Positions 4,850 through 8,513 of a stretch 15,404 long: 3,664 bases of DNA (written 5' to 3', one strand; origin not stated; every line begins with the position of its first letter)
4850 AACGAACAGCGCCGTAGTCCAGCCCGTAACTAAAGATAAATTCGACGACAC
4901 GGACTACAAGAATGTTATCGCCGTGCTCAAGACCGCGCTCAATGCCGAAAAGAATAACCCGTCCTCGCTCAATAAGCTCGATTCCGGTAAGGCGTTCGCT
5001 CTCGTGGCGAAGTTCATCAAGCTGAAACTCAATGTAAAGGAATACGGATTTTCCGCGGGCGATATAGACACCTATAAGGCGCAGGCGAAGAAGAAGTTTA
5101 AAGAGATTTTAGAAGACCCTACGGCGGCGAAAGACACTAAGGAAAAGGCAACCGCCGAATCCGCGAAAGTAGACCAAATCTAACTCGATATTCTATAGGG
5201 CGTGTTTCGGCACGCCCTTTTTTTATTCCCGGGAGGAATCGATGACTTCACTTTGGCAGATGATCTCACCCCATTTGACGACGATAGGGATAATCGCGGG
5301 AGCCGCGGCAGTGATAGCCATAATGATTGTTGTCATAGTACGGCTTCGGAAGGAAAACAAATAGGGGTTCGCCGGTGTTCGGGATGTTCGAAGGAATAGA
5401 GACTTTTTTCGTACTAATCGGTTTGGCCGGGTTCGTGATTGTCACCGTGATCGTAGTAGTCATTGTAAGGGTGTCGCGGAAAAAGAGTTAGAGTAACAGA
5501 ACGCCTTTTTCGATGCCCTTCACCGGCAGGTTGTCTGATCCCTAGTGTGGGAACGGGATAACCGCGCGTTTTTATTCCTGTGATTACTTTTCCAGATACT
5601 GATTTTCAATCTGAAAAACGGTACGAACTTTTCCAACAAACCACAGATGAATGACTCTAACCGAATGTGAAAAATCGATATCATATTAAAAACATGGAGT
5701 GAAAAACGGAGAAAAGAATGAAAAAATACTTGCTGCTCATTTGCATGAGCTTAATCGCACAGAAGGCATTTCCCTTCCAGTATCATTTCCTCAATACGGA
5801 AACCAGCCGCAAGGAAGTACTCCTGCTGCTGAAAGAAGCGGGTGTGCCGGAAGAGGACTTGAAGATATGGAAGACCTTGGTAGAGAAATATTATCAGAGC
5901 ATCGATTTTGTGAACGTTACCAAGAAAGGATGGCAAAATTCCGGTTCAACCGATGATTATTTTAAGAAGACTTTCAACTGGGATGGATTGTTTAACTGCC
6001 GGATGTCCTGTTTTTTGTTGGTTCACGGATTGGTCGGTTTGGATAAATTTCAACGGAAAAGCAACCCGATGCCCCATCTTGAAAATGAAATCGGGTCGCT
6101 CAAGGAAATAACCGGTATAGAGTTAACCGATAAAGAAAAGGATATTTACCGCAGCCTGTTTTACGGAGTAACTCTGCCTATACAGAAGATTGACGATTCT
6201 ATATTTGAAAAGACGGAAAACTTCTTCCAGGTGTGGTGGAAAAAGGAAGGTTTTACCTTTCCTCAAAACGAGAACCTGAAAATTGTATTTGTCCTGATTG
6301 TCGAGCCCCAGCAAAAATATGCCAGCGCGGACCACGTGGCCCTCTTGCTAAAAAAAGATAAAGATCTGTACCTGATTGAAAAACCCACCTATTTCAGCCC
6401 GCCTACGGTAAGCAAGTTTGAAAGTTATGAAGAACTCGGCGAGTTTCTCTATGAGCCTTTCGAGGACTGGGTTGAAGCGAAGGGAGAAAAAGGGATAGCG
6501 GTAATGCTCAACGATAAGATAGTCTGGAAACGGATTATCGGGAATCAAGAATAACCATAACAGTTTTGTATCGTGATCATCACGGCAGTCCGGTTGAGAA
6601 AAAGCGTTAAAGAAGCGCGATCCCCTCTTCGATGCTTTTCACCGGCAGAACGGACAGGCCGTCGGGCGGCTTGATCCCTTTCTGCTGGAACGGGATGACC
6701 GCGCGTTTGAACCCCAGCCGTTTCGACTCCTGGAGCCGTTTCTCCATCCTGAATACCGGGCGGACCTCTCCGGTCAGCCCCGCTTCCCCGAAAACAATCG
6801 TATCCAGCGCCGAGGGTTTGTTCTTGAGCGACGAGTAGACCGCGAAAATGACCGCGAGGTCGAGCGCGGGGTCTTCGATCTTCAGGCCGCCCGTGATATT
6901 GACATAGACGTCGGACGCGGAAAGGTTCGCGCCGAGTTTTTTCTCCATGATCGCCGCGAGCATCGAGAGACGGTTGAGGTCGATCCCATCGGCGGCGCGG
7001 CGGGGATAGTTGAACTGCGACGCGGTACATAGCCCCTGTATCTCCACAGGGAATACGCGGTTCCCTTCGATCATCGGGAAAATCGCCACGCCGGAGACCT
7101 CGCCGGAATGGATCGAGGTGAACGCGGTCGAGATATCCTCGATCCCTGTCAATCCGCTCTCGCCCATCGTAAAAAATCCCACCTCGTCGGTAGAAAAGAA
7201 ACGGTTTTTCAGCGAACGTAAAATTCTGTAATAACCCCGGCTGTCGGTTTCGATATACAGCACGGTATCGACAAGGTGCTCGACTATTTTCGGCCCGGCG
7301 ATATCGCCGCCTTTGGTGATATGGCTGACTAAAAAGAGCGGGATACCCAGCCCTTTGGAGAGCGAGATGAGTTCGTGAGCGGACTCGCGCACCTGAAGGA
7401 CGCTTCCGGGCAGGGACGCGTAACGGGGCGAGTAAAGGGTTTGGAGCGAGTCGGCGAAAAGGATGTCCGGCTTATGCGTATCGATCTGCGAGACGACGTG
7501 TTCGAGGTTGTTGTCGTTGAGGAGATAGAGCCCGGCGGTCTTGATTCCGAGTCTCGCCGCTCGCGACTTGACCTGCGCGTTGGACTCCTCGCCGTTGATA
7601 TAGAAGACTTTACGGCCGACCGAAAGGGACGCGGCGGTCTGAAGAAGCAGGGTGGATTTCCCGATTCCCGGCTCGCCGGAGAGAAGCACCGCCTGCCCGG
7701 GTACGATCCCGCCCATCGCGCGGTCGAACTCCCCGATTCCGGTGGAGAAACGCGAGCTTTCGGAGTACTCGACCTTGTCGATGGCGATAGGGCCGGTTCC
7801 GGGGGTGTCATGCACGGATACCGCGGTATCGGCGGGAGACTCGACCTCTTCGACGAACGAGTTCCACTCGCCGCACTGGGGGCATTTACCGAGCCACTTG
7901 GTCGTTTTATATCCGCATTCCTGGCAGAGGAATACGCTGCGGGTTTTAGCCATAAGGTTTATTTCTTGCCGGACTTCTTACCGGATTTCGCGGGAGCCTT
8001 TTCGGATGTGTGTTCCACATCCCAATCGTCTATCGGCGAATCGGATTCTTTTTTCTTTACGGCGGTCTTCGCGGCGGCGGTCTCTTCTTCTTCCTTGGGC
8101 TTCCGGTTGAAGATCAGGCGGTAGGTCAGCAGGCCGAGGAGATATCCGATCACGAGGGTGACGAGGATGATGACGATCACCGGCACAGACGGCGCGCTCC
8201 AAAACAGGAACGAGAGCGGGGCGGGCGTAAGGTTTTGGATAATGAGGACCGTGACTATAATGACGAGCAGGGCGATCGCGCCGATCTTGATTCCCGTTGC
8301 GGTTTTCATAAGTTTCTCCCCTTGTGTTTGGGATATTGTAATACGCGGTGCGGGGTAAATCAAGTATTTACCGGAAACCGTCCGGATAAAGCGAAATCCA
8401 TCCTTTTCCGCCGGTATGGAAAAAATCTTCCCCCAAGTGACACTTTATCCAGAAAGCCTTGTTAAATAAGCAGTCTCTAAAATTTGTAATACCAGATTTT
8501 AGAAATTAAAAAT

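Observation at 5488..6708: Imperfect direct duplication of the radA 3' end brackets a ~1-kb low-GC single-gene segment (integration-scar architecture)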

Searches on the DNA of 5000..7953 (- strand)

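Call 35: search_rna_families(source=window, threshold=evalue, start=5000, end=7000, max_evalue=1)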
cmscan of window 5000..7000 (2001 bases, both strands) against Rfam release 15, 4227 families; matches with E-value up to 1: 2.
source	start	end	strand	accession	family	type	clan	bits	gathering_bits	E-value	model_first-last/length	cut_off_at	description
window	5122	5225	+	RF02651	SorY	Gene; sRNA;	-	18.8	111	0.77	1-83/83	no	Singlet oxygen resistance RNA Y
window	6713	6786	+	RF00457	IRES_mnt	Cis-reg; IRES;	-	15.4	100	0.47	82-172/203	no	Mnt IRES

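Call 71: search_rna_families(sources=[L009], threshold=gathering)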
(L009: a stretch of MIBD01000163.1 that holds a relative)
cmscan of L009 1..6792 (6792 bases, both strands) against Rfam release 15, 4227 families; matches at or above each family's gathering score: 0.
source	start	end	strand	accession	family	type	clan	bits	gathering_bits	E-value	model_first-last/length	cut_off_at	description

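Call 72: search_rna_families(source=L088, start=13000, end=15000, threshold=evalue, max_evalue=0.01)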
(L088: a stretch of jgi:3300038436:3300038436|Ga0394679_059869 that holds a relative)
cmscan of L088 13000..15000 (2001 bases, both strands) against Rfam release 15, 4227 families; matches with E-value up to 0.01: 0.
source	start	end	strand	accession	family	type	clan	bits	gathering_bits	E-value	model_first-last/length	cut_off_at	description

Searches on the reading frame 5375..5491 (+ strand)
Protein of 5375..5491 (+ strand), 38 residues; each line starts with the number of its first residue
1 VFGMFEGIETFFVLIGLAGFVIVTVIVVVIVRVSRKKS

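Call 6: search_protein_families(library=ncbifam, proteins=[window:5375-5491:+], max_evalue=0.01)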
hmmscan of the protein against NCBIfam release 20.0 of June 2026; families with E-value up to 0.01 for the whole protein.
window:5375-5491:+ (38 aa): 1 family
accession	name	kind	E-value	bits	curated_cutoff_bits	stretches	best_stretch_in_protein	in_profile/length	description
NF041738.1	GG_III-CTERM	domain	0.0003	20.6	22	1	13-37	3-27/28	GGIII-like transmembrane region-containing protein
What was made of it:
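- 5375..5491 (+): mini-ORF2: ATG at 5384, about 35 aa, a membrane peptide ending in RKKS*. It is the convergent neighbour of radA in the ancestral arrangement. There is a weak GGIII-CTERM hit below the family cutoff (call 6).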

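Call 60: search_protein_families(library=pfam, proteins=[window:5375-5491:+], max_evalue=0.001)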
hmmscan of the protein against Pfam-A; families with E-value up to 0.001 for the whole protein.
window:5375-5491:+ (38 aa): 0 families

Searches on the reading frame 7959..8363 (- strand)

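Call 60: search_protein_families(library=pfam, proteins=[window:7959-8363:-], max_evalue=0.001)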
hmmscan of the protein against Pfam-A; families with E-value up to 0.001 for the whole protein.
window:7959-8363:- (134 aa): 2 families
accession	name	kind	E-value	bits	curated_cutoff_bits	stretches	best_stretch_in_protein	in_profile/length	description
PF06305.16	LapA_dom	-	3.9e-07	30.3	28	1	43-82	1-39/64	Lipopolysaccharide assembly protein A domain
PF23494.1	bPH_10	-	0.00039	20.3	27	1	9-87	2-80/151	YqeB-like bacterial PH domain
